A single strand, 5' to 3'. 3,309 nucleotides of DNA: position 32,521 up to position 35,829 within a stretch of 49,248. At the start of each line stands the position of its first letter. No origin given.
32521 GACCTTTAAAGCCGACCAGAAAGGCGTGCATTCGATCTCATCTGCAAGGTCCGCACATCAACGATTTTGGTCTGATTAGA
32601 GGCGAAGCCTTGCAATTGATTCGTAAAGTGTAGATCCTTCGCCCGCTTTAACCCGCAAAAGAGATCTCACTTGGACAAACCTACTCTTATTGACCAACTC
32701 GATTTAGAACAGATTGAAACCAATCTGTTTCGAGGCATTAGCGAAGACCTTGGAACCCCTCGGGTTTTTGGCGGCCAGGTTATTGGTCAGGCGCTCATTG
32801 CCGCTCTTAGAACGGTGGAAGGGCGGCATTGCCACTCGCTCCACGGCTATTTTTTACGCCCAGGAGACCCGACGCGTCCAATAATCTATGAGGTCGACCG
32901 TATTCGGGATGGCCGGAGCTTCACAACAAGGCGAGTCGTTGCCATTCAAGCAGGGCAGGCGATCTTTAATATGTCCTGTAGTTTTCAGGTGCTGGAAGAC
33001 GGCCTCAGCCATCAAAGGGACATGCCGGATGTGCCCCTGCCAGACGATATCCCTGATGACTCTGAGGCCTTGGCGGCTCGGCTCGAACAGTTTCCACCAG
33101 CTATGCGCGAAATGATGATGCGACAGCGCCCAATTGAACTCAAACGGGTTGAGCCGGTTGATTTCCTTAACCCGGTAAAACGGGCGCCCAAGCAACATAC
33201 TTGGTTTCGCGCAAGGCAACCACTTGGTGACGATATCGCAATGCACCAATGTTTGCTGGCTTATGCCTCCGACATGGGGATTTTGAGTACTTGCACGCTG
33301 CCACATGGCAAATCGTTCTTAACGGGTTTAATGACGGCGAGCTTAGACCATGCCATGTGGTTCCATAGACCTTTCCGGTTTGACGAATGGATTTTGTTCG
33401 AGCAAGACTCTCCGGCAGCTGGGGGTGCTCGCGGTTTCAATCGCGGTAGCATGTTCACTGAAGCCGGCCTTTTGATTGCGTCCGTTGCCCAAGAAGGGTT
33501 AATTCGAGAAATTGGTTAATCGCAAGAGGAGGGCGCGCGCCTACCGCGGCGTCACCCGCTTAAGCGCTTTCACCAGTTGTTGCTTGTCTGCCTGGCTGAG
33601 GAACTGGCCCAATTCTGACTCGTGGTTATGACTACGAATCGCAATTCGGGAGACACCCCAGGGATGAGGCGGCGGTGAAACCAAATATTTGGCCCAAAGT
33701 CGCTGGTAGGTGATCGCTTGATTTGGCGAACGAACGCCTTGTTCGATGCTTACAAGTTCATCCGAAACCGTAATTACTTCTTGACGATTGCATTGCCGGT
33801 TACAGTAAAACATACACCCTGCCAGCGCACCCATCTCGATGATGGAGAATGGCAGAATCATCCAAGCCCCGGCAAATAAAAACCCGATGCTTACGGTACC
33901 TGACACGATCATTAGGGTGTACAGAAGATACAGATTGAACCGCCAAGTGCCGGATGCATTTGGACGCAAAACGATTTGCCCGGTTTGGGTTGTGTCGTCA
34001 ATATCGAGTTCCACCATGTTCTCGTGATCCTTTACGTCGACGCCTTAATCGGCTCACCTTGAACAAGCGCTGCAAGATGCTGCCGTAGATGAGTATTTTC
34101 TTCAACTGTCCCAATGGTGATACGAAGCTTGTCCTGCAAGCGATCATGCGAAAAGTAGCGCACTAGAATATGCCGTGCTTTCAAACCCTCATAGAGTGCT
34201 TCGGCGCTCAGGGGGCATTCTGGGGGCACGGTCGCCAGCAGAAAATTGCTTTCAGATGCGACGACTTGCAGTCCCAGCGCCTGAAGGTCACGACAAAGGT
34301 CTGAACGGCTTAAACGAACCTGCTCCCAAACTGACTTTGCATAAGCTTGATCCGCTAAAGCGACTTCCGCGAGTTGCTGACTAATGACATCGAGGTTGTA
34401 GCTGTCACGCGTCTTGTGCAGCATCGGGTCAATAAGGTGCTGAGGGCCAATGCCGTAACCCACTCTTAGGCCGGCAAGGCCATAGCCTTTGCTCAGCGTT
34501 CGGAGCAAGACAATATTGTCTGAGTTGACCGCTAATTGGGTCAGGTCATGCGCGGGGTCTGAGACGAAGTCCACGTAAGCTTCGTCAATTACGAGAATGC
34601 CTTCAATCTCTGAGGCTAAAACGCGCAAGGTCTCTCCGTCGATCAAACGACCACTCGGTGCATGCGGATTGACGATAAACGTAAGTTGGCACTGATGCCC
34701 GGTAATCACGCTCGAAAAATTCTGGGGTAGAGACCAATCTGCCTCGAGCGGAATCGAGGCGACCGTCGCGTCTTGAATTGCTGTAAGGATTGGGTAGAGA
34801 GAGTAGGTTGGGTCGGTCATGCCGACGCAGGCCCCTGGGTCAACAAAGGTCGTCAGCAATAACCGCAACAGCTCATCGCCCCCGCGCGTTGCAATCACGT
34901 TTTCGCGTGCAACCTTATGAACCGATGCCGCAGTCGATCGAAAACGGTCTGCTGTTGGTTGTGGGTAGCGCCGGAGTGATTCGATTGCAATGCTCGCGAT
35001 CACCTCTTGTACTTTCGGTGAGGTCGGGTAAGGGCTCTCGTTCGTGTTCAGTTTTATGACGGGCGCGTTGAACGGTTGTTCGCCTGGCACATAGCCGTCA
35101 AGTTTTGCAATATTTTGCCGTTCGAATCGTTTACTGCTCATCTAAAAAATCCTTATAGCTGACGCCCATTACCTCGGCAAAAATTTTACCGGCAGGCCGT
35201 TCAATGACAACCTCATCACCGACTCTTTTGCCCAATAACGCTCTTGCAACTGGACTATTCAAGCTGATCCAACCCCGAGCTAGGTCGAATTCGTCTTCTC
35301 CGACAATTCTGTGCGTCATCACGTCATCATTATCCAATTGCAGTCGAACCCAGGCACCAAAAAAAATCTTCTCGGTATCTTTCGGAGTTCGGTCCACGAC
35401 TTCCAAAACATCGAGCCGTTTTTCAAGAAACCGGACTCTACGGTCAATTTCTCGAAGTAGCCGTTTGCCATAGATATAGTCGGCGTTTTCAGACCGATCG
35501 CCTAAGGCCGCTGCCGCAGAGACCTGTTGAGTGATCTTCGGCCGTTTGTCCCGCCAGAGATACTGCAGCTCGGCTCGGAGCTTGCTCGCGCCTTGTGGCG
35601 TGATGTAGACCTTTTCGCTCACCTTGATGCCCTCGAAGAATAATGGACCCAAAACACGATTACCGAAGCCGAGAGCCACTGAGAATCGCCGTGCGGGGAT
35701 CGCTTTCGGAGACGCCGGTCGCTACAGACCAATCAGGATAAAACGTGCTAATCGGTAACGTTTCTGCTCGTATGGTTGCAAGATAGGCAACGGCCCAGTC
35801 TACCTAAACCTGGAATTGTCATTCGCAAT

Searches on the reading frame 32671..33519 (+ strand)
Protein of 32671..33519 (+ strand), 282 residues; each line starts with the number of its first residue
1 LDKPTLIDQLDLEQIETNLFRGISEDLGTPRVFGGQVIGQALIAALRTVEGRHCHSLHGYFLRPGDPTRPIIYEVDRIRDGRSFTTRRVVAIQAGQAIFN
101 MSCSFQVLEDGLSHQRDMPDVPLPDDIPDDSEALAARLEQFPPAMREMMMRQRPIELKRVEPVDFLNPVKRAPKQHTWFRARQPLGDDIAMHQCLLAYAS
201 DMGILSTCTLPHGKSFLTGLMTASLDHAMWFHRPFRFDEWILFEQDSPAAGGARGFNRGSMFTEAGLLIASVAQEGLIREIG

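Call 87: search_protein_families(library=pfam, max_evalue=0.000001, proteins=[window:32671-33519:+])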
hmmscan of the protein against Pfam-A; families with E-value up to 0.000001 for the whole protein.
window:32671-33519:+ (282 aa): 3 families
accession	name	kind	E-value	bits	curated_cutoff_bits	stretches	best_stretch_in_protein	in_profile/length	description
PF02551.21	Acyl_CoA_thio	-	7.9e-40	136.2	21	1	171-277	27-132/132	Acyl-CoA thioesterase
PF20789.3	4HBT_3C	-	2.9e-23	83.1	24.1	1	149-278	16-140/140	Acyl-CoA thioesterase C-terminal domain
PF13622.12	4HBT_3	-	2.7e-22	79.3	24.3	1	31-106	10-83/83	Acyl-CoA thioesterase N-terminal domain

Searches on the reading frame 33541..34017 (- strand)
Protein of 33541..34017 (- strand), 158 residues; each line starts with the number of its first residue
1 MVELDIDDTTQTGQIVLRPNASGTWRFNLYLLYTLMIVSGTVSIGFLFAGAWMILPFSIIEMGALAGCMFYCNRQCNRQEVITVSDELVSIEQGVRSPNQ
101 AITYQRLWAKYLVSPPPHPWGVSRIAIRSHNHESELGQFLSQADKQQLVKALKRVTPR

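Call 87: search_protein_families(library=pfam, max_evalue=0.000001, proteins=[window:33541-34017:-])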
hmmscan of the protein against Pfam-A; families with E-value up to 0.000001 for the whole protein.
window:33541-34017:- (158 aa): 1 family
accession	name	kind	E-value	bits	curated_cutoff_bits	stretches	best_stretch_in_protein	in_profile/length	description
PF10003.15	DUF2244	-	1.1e-30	106.6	27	1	17-154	1-136/138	Integral membrane protein (DUF2244)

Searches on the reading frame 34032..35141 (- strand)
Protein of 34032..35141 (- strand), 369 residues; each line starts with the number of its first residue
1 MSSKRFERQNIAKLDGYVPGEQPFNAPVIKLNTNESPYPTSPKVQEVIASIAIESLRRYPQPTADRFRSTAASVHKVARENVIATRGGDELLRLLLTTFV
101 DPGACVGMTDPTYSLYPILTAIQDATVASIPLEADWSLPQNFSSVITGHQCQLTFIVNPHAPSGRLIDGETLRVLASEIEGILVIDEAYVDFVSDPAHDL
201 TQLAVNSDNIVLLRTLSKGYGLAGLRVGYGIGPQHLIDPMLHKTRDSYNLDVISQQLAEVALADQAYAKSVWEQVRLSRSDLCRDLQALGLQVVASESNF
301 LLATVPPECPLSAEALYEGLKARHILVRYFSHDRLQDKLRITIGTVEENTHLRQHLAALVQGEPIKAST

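Call 88: search_protein_families(library=pfam, max_evalue=0.000001, proteins=[window:34032-35141:-])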
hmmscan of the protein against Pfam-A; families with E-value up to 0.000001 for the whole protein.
window:34032-35141:- (369 aa): 1 family
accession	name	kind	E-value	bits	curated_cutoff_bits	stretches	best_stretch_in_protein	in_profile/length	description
PF00155.27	Aminotran_1_2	-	1.8e-44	152.8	19.7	1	27-356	2-361/361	Aminotransferase class I and II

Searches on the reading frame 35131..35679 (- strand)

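Call 88: search_protein_families(library=pfam, max_evalue=0.000001, proteins=[window:35131-35679:-])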
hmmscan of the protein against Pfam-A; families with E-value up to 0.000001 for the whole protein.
window:35131-35679:- (182 aa): 2 families
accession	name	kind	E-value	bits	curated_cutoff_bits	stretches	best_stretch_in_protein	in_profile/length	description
PF01272.25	GreA_GreB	-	1.5e-23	83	26.9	1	102-175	3-77/77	Transcription elongation factor, GreA/GreB, C-term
PF03449.20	GreA_GreB_N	-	3.8e-23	81.9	24.5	1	24-94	1-71/71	Transcription elongation factor, N-terminal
